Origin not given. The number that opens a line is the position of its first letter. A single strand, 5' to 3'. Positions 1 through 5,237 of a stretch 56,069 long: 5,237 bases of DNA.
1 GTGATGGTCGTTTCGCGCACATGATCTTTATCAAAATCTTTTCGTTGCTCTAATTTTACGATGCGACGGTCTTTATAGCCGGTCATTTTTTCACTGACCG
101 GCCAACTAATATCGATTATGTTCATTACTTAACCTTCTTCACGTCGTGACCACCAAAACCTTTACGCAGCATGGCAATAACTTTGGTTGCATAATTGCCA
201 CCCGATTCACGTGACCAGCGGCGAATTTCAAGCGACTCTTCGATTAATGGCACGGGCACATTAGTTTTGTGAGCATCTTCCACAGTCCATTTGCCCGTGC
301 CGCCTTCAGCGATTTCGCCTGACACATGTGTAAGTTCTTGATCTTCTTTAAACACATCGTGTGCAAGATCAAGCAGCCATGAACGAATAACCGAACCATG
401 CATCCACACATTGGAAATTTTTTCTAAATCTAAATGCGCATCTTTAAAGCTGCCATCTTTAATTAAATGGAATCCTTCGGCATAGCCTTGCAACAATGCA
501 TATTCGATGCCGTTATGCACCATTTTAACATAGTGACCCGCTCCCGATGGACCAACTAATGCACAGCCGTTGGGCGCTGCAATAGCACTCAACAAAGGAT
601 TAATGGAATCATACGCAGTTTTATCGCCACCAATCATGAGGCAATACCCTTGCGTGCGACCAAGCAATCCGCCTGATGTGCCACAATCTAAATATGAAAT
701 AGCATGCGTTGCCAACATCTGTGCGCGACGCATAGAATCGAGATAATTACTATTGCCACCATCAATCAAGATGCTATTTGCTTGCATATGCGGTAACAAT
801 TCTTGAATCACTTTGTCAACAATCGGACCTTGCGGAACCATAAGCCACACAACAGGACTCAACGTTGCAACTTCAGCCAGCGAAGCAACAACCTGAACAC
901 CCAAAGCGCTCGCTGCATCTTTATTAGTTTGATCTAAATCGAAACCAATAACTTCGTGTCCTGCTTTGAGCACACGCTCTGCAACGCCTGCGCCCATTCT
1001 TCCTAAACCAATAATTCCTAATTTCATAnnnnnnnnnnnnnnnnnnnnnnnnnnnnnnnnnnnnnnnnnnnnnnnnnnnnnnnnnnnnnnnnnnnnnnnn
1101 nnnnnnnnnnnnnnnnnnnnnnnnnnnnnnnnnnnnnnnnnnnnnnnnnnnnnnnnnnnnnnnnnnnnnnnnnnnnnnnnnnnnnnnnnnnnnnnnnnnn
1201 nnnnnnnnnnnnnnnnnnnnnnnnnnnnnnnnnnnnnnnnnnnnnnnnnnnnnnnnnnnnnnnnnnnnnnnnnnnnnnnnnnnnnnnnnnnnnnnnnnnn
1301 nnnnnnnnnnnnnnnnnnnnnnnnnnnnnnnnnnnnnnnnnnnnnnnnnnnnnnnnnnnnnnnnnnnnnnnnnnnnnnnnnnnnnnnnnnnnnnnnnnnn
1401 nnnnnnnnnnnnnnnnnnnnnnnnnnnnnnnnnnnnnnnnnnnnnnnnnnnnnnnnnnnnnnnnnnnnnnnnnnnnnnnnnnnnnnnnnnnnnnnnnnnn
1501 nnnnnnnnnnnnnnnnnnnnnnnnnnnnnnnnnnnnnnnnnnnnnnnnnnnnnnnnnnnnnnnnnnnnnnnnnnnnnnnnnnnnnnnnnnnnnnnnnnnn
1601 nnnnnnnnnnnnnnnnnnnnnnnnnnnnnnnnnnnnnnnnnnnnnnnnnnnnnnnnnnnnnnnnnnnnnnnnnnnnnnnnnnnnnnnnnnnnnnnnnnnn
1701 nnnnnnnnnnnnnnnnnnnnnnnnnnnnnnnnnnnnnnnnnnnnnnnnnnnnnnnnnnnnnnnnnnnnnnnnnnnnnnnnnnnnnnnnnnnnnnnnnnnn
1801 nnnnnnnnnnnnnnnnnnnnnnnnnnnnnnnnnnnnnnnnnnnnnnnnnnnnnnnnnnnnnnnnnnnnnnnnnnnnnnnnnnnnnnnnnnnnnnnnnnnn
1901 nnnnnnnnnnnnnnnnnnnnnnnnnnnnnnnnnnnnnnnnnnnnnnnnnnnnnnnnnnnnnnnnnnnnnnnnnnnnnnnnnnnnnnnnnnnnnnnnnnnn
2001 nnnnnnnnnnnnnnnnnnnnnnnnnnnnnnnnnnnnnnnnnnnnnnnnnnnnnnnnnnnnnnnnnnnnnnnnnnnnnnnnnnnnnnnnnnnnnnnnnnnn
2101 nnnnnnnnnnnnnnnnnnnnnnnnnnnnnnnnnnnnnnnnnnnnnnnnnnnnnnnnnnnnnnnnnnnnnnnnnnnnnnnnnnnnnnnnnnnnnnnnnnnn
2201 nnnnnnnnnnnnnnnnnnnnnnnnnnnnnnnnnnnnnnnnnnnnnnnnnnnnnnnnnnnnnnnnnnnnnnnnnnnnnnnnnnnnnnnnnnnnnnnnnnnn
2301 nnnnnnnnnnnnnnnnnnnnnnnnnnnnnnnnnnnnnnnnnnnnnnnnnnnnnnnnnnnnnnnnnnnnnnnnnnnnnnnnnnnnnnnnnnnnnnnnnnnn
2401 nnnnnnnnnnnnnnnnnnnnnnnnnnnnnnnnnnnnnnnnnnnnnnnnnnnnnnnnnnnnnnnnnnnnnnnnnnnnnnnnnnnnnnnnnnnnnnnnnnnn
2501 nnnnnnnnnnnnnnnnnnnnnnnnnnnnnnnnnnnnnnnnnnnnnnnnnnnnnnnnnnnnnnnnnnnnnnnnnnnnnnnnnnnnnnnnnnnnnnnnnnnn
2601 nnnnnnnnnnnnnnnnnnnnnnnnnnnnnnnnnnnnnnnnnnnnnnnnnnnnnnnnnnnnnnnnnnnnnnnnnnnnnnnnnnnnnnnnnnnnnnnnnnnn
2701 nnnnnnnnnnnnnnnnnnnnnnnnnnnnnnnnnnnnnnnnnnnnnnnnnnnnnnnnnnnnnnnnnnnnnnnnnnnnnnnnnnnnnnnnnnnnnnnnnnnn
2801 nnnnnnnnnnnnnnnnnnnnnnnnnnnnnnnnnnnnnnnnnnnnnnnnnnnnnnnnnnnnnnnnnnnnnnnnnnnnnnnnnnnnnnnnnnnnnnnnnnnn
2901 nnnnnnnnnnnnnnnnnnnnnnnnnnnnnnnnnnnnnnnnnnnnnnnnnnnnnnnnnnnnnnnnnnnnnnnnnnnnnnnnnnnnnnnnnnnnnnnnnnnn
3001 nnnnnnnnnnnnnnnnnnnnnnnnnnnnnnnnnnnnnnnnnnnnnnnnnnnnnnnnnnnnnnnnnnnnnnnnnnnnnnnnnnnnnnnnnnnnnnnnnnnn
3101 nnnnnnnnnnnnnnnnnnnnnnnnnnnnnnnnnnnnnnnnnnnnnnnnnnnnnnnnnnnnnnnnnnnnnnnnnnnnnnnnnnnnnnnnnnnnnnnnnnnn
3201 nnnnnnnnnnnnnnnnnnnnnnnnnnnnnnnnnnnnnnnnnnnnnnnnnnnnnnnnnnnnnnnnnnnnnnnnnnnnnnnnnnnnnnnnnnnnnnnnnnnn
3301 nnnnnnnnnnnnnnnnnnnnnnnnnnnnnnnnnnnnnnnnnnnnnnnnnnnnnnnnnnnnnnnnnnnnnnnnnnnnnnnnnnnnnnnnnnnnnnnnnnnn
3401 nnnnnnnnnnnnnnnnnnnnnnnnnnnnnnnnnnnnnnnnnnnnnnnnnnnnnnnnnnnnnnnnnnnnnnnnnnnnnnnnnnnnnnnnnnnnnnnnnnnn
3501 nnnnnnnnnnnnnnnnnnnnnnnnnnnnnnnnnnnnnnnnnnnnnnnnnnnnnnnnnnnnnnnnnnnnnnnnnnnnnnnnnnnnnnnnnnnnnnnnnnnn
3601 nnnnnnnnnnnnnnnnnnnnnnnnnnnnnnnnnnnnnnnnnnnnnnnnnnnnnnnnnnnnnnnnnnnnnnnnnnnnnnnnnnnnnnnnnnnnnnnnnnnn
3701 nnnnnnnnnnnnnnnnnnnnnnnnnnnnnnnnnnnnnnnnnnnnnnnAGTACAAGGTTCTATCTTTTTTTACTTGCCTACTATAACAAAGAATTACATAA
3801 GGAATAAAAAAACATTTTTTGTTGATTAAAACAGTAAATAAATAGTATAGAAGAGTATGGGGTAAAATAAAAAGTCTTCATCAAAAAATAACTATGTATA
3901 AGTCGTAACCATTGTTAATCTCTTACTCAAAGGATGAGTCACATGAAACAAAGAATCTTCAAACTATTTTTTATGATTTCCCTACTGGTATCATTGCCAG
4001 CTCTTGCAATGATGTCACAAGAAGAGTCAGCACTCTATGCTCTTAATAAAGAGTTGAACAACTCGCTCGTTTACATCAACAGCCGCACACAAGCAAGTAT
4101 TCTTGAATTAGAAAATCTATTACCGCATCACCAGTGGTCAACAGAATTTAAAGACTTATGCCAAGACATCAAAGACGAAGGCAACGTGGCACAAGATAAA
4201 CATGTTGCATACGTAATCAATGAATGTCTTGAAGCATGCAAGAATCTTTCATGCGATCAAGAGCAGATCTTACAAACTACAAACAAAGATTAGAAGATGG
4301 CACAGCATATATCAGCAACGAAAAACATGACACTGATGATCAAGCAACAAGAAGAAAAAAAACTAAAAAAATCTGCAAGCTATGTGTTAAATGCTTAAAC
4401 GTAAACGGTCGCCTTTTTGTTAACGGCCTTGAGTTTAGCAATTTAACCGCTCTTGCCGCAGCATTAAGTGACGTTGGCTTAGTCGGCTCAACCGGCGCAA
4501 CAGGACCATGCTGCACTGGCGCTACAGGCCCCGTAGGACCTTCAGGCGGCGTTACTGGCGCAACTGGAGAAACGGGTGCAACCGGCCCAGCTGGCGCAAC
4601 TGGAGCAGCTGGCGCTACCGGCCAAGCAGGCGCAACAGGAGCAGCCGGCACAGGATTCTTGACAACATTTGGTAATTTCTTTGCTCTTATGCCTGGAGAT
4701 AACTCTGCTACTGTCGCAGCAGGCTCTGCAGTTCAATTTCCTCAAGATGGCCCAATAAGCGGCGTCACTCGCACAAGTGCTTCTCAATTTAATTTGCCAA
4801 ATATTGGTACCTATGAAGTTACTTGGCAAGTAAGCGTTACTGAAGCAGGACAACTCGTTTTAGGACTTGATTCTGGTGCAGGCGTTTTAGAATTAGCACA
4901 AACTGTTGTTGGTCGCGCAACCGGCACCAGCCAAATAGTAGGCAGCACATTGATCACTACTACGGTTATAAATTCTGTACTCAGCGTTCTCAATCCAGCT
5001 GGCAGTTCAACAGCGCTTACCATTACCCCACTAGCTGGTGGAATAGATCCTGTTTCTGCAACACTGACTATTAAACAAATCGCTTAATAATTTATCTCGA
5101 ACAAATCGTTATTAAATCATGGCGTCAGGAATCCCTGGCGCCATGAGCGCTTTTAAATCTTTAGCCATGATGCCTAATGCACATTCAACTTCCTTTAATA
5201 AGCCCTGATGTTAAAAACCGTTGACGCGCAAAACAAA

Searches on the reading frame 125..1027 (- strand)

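Call 34: search_protein_families(library=pfam, proteins=[window:125-1027:-], max_evalue=0.001)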
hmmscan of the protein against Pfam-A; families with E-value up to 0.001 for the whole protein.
window:125-1027:- (300 aa): 6 families
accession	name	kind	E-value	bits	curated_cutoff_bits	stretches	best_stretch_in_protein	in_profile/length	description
PF03446.21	NAD_binding_2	-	7.8e-38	130.5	21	1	2-154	1-155/161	NAD binding domain of 6-phosphogluconate dehydrogenase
PF00393.24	6PGD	-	3.9e-23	82.7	27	1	164-275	1-116/290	6-phosphogluconate dehydrogenase, C-terminal domain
PF02826.25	2-Hacid_dh_C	-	2.6e-11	43.6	25.1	1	2-111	38-147/178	D-isomer specific 2-hydroxyacid dehydrogenase, NAD binding domain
PF03807.23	F420_oxidored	-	2.3e-09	38.2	21.6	1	2-90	1-91/94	NADP oxidoreductase coenzyme F420-dependent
PF02737.24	3HCDH_N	-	0.00024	21.5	22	1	2-40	1-39/180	3-hydroxyacyl-CoA dehydrogenase, NAD binding domain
PF02254.24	TrkA_N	-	0.00042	21.1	23.8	1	5-48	3-46/116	TrkA-N domain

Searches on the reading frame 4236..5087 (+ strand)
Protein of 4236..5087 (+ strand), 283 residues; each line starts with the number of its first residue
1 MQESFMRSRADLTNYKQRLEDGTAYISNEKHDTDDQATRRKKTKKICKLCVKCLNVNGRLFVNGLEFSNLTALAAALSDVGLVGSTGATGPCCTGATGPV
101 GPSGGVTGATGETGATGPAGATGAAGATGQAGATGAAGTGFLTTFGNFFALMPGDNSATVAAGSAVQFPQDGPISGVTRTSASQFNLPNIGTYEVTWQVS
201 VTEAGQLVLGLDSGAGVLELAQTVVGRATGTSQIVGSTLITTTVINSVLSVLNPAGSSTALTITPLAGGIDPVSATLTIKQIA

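Call 34: search_protein_families(library=pfam, proteins=[window:4236-5087:+], max_evalue=0.001)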
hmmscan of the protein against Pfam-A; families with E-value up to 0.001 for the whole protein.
window:4236-5087:+ (283 aa): 2 families
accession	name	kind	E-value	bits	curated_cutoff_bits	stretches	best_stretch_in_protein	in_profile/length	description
PF18573.7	BclA_C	-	3.1e-06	27.5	38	1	158-282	12-127/128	BclA C-terminal domain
PF01391.23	Collagen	-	7.8e-05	22.8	27.2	1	84-138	4-55/60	Collagen triple helix repeat (20 copies)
